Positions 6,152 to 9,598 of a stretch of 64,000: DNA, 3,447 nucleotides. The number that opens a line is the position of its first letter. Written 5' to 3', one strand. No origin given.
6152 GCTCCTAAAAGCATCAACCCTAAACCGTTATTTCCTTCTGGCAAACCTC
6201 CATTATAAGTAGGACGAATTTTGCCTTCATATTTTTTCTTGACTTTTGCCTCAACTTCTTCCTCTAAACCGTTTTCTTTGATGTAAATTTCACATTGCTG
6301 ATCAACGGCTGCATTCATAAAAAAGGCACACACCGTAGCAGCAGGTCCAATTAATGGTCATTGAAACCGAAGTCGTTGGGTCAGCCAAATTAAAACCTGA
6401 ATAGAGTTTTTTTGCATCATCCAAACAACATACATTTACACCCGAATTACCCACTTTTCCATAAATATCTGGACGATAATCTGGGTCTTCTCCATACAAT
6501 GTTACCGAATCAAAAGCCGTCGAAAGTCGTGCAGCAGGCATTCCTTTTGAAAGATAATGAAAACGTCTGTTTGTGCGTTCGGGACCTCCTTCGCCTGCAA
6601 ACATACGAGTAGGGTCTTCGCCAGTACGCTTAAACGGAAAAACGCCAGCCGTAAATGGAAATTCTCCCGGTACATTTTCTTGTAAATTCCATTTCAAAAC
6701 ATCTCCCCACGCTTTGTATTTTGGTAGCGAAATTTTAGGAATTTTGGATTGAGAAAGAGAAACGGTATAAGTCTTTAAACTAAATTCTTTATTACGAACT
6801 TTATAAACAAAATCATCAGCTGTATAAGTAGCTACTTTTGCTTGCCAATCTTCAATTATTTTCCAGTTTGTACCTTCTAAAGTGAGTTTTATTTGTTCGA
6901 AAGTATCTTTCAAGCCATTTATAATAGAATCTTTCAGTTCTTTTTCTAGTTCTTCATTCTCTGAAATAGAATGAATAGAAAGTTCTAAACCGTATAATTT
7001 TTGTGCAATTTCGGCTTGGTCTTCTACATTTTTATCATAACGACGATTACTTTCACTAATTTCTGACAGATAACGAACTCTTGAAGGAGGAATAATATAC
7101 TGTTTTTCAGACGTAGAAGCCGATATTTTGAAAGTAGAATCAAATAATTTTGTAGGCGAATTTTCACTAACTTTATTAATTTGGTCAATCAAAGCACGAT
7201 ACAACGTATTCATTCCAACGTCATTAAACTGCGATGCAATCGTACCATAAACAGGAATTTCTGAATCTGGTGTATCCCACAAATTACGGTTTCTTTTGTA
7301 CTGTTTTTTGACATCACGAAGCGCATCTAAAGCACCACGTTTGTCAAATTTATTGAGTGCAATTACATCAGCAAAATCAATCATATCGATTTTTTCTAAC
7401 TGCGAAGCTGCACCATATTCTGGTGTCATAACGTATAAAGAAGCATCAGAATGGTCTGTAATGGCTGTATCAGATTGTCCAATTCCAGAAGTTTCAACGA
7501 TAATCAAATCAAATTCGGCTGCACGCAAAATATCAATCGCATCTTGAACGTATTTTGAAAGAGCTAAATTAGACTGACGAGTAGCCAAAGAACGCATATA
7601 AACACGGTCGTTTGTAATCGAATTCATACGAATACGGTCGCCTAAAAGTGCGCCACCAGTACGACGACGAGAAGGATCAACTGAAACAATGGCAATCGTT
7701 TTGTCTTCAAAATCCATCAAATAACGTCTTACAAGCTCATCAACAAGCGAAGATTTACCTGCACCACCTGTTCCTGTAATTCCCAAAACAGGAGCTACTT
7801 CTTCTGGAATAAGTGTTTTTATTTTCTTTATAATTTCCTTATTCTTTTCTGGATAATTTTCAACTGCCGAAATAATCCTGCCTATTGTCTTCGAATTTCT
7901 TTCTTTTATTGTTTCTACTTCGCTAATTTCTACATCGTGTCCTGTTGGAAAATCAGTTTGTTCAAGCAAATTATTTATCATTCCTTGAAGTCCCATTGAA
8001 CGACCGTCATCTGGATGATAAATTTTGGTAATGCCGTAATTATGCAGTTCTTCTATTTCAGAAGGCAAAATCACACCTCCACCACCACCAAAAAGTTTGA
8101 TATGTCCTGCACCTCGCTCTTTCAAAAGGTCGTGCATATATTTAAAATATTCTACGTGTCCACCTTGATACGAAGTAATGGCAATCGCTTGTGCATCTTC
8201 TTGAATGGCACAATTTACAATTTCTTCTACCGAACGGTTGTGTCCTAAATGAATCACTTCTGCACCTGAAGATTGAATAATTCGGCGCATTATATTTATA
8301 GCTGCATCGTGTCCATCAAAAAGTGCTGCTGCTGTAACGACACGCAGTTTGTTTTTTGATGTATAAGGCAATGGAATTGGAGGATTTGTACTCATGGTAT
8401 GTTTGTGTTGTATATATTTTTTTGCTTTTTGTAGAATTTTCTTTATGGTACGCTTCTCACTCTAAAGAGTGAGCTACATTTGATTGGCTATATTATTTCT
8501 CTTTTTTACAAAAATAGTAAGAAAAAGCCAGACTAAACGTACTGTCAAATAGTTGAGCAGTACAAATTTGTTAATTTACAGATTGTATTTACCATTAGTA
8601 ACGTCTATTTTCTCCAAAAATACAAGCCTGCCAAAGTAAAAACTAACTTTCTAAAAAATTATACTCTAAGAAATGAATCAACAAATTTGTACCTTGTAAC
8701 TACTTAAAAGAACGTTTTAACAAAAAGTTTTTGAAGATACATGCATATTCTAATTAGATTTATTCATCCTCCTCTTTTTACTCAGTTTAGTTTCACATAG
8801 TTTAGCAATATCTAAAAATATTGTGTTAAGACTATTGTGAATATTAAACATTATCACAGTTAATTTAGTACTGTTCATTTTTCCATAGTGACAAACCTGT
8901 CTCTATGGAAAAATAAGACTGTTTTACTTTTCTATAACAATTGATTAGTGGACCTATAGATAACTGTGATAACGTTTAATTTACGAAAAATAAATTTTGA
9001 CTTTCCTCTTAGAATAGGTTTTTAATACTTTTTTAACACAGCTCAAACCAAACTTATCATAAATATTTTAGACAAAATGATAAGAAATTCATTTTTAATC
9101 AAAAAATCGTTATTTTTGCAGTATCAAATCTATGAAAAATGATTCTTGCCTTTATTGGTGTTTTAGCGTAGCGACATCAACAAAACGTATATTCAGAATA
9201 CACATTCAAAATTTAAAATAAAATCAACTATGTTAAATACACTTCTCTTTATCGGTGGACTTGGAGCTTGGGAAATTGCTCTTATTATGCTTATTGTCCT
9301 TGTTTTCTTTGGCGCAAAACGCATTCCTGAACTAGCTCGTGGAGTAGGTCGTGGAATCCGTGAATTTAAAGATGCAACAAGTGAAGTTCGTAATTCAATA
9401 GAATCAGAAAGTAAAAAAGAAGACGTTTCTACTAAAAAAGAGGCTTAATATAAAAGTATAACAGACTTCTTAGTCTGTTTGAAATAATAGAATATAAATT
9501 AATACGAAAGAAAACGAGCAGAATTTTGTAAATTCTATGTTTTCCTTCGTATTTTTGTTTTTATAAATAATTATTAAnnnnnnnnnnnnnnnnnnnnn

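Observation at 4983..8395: icmF (fused B12-dependent isobutyryl-CoA mutase with its G-protein chaperone) is broken by two +1 single-base insertions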

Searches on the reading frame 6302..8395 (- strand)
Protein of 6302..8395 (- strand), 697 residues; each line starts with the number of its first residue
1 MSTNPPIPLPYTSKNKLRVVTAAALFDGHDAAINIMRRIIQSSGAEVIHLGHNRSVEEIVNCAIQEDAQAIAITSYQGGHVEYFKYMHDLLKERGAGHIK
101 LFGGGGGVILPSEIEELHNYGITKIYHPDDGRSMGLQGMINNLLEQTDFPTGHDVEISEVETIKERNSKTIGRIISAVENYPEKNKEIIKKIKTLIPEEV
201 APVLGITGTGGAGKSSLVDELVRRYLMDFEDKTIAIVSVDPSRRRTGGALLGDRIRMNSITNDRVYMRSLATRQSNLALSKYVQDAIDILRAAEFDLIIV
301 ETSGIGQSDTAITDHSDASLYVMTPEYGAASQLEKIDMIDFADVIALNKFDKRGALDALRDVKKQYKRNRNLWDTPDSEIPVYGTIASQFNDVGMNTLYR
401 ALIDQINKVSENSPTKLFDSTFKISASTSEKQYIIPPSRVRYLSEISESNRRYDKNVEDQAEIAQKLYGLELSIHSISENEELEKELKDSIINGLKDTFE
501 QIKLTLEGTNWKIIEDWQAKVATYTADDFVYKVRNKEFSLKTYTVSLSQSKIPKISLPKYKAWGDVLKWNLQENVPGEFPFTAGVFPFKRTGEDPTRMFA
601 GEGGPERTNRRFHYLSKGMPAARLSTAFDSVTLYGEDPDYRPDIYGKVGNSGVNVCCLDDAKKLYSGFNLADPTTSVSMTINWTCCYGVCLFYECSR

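Call 3: search_protein_families(library=ncbifam, proteins=[window:6302-8395:-])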
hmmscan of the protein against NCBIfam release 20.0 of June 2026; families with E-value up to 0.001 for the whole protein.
window:6302-8395:- (697 aa): 17 families
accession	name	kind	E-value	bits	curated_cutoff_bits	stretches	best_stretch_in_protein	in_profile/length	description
NF045497.1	IsobCoAmut_IcmF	equivalog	3.1e-299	995.4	1500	1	15-687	1-667/1076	fused isobutyryl-CoA mutase/GTPase IcmF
TIGR00750.1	lao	equivalog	6.8e-44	150.2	240.75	1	167-369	2-200/300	methylmalonyl Co-A mutase-associated GTPase MeaB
NF006958.0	PRK09435.1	equivalog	7.2e-36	123.8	329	1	160-411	14-265/333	methylmalonyl Co-A mutase-associated GTPase MeaB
NF006944.0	PRK09426.1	equivalog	6e-21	74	876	2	533-683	19-166/721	methylmalonyl-CoA mutase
TIGR00641.1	acid_CoA_mut_N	subfamily_domain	7.8e-17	60.7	303.8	1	569-686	25-139/528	methylmalonyl-CoA mutase N-terminal domain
TIGR00640.1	acid_CoA_mut_C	subfamily_domain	1.6e-15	57.2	57.45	1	16-129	2-113/132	methylmalonyl-CoA mutase C-terminal domain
NF002612.0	PRK02261.1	equivalog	1.1e-11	44.4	110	1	17-147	4-138/148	methylaspartate mutase subunit S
TIGR01501.1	MthylAspMutase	equivalog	2.2e-08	33.9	135.8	1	26-134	11-123/134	methylaspartate mutase subunit S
NF040655.1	MtaC_Meth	equivalog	2.6e-07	30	420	1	14-108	117-210/253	methanol--corrinoid protein MtaC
TIGR02370.1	pyl_corrinoid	subfamily_domain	3.5e-06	26.5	215.3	1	14-108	82-177/197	methyltransferase cognate corrinoid protein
NF040669.1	MtaC2_Meth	equivalog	7.3e-06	25.5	450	1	12-116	122-225/267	methanol--corrinoid protein MtaC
NF041607.1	dimeth_corrin_MtbC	equivalog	1.9e-05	24.3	350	1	14-105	80-172/203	dimethylamine corrinoid protein MtbC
NF006743.0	PRK09270.1-2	equivalog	3.8e-05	22.8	227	1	182-240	9-63/217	nucleoside/nucleotide kinase family protein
TIGR02082.1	metH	equivalog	0.00013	19.8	1010.85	1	14-193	731-907/1182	methionine synthase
NF040743.1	ornith_mutase_E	equivalog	0.00032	18.8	800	1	13-107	592-694/730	D-ornithine 4,5-aminomutase subunit OraE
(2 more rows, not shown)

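Call 4: search_protein_families(library=pfam, proteins=[window:6302-8395:-])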
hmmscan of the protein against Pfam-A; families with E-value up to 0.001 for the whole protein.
window:6302-8395:- (697 aa): 4 families
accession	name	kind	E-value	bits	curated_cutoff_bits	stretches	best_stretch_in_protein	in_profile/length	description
PF03308.22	MeaB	-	3.8e-40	138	23.1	1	172-404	2-233/273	Methylmalonyl Co-A mutase-associated GTPase MeaB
PF01642.28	MM_CoA_mutase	-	6.9e-17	61.6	22.1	1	570-686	22-135/512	Methylmalonyl-CoA mutase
PF02310.24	B12-binding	-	1.1e-13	51.5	32.1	1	18-120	2-103/121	B12 binding domain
PF02492.25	cobW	-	1.7e-08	34.7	20.7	1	202-369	1-172/180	CobW/HypB/UreG, nucleotide-binding domain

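Call 6: find_encoding_contigs(protein=window:6302-8395:-, flank=10000, max_places=6)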
Protein window:6302-8395:- (697 aa): no gene with exactly this product is on record in the collection.

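Call 38: list_cluster_members(proteins=[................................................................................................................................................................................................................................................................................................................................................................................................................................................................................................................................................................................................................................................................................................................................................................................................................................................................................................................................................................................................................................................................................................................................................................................, P0001, window:6302-8395:-, window:4983-5825:-, window:5779-6333:-, window:16825-18222:+, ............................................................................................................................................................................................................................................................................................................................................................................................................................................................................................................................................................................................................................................, window:925-1515:-, window:11654-12052:-, window:19114-20946:+])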
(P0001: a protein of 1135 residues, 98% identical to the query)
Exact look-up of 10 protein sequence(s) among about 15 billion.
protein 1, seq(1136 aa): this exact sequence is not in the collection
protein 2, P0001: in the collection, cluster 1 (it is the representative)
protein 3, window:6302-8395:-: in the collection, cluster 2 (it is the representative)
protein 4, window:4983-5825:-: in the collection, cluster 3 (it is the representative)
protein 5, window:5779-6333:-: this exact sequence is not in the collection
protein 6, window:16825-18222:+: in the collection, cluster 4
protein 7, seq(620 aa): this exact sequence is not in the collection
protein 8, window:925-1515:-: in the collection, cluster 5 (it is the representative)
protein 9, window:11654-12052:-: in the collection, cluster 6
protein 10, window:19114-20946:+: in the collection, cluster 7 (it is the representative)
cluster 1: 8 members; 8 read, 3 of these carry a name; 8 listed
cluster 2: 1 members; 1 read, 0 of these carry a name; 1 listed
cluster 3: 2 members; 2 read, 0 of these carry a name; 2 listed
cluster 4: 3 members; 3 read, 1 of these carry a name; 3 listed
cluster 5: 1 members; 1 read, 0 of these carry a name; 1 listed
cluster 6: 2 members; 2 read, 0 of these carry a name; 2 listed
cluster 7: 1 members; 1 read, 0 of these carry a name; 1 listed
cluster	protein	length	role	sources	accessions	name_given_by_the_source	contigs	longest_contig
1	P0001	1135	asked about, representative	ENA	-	-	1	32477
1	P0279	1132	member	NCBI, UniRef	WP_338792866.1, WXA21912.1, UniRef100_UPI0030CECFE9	methylmalonyl-CoA mutase family protein [Bernardetia sp. MNP-M8] | methylmalonyl-CoA mutase family protein n=1 Tax=Bernardetia sp. MNP-M8 TaxID=3127470 ...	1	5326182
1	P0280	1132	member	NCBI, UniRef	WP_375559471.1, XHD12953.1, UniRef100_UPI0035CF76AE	methylmalonyl-CoA mutase family protein [Bernardetia sp. OM2101] | methylmalonyl-CoA mutase family protein n=1 Tax=Bernardetia sp. OM2101 TaxID=3344876 ...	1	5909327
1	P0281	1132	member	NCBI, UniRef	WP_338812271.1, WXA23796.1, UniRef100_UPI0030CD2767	methylmalonyl-CoA mutase family protein [Bernardetia sp. Wsw4-3y2] | methylmalonyl-CoA mutase family protein n=1 Tax=Bernardetia sp. Wsw4-3y2 TaxID=3127471 ...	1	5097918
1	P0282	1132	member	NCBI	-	-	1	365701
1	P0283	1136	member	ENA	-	-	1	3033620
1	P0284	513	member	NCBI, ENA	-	-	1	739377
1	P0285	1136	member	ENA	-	-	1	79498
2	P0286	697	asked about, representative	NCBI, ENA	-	-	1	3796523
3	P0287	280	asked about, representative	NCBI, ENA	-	-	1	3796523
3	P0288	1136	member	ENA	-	-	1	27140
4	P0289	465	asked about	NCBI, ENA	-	-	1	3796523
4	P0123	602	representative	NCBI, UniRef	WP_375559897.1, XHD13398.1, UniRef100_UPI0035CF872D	DEAD/DEAH box helicase [Bernardetia sp. OM2101] | DEAD/DEAH box helicase n=1 Tax=Bernardetia sp. OM2101 TaxID=3344876 RepID=UPI0035CF872D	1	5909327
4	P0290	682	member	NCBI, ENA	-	-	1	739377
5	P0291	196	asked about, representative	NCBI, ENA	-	-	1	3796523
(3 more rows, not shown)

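Call 40: find_encoding_contigs(protein=P0288, flank=10000, max_places=5)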
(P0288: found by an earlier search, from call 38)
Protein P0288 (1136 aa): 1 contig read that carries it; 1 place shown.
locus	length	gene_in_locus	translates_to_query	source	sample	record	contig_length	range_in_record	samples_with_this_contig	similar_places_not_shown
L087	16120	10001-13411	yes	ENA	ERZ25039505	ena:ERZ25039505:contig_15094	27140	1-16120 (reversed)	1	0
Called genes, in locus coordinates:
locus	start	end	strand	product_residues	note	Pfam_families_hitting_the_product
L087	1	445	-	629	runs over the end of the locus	PF00664:ABC_membrane, PF02463:SMC_N (faint), PF00005:ABC_tran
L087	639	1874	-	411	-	PF00144:Beta-lactamase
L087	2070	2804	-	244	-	PF09844:DUF2071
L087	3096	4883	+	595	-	PF00664:ABC_membrane, PF00005:ABC_tran, PF02463:SMC_N (faint)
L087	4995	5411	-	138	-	-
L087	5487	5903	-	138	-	PF01042:Ribonuc_L-PSP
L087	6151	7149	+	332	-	PF25594:GldB_lipo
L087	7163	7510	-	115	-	PF01934:HepT-like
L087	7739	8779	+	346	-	PF13378:MR_MLE_C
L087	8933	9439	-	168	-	-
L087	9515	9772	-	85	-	PF03683:UPF0175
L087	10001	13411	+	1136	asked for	PF02310:B12-binding, PF03308:MeaB, PF02492:cobW (weak), PF01642:MM_CoA_mutase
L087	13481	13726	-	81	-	-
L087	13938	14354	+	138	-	-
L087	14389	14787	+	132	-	-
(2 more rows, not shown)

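Call 47: find_encoding_contigs(protein=P0284, flank=10000, max_places=3)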
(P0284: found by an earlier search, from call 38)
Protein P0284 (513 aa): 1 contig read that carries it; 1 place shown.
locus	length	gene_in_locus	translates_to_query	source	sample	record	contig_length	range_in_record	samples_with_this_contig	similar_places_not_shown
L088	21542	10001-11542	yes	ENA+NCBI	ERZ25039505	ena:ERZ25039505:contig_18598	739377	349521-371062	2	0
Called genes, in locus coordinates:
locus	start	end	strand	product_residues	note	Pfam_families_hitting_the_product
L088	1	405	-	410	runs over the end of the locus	-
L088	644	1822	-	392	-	PF00144:Beta-lactamase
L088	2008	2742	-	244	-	PF09844:DUF2071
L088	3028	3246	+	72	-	-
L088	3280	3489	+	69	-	-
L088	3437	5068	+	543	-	PF00664:ABC_membrane, PF00005:ABC_tran, PF02463:SMC_N (faint)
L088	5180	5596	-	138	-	-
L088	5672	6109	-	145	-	PF01042:Ribonuc_L-PSP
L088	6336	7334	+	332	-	PF25594:GldB_lipo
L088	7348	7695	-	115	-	PF01934:HepT-like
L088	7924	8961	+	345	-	PF13378:MR_MLE_C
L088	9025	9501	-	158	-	PF11848:DUF3368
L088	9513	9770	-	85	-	PF03683:UPF0175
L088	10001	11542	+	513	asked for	PF02310:B12-binding, PF03308:MeaB, PF02492:cobW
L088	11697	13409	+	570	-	PF01642:MM_CoA_mutase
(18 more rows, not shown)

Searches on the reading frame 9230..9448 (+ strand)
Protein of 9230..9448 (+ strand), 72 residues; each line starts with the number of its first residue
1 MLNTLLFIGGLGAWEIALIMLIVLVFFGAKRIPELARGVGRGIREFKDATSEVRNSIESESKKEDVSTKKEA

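Call 35: list_cluster_members(proteins=[window:9230-9448:+, window:21425-22618:-, window:22760-23227:-, window:33775-34725:-, window:45700-46335:+, window:47735-48868:+, window:53359-54084:+, window:55383-56021:+, window:57076-57567:+, window:61511-63415:+])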
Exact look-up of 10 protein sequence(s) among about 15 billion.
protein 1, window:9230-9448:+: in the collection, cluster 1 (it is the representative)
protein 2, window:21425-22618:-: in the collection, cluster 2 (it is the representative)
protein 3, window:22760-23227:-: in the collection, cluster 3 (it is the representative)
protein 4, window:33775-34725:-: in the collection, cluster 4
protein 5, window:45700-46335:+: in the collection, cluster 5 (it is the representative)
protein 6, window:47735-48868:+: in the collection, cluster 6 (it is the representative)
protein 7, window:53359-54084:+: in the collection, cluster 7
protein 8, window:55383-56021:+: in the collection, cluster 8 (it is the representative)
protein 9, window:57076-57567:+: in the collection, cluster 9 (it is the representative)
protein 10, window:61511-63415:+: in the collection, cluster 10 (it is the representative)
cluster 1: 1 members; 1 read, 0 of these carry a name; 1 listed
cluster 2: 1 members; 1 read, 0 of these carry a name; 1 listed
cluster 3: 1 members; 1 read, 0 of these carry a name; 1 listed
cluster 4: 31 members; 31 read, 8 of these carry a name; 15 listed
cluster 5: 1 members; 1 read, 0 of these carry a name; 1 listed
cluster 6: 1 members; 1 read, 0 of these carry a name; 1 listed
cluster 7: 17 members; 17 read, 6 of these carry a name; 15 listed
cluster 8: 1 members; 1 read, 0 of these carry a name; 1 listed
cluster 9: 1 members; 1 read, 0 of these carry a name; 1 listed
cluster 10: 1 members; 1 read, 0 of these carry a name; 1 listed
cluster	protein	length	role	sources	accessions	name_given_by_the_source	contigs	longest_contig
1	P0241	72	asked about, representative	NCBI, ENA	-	-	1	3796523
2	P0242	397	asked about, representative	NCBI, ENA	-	-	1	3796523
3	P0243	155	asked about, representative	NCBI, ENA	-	-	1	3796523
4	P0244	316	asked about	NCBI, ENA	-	-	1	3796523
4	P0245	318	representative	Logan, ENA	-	-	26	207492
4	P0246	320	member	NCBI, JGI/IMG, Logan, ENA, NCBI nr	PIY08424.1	MAG: tRNA epoxyqueuosine(34) reductase QueG [Flexibacter sp. CG_4_10_14_3_um_filter_32_15]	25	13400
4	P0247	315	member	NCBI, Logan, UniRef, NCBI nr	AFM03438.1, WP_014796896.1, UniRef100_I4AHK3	uncharacterized Fe-S protein [Bernardetia litoralis DSM 6794] | Uncharacterized Fe-S protein n=1 Tax=Bernardetia litoralis (strain ATCC 23117 / DSM 6794 ... | tRNA epoxyqueuosine(34) reductase QueG [Bernardetia litoralis]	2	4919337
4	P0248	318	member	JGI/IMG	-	epoxyqueuosine reductase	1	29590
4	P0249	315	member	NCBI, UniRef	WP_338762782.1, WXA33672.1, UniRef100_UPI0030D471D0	tRNA epoxyqueuosine(34) reductase QueG [Bernardetia sp. ABR2-2B] | tRNA epoxyqueuosine(34) reductase QueG n=1 Tax=Bernardetia sp. ABR2-2B TaxID=3127472 ...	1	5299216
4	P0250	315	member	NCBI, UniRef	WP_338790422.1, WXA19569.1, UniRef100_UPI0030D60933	tRNA epoxyqueuosine(34) reductase QueG [Bernardetia sp. MNP-M8] | tRNA epoxyqueuosine(34) reductase QueG n=1 Tax=Bernardetia sp. MNP-M8 TaxID=3127470 ...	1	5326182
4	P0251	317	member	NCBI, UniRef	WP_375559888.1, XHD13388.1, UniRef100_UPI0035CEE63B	tRNA epoxyqueuosine(34) reductase QueG [Bernardetia sp. OM2101] | tRNA epoxyqueuosine(34) reductase QueG n=1 Tax=Bernardetia sp. OM2101 TaxID=3344876 ...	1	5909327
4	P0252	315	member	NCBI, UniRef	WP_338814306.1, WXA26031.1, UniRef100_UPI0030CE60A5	tRNA epoxyqueuosine(34) reductase QueG [Bernardetia sp. Wsw4-3y2] | tRNA epoxyqueuosine(34) reductase QueG n=1 Tax=Bernardetia sp. Wsw4-3y2 TaxID=3127471 ...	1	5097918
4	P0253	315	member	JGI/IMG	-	epoxyqueuosine reductase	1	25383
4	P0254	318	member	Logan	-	-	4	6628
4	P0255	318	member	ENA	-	-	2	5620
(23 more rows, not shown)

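Call 36: find_encoding_contigs(protein=P0241, flank=10000, max_places=5)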
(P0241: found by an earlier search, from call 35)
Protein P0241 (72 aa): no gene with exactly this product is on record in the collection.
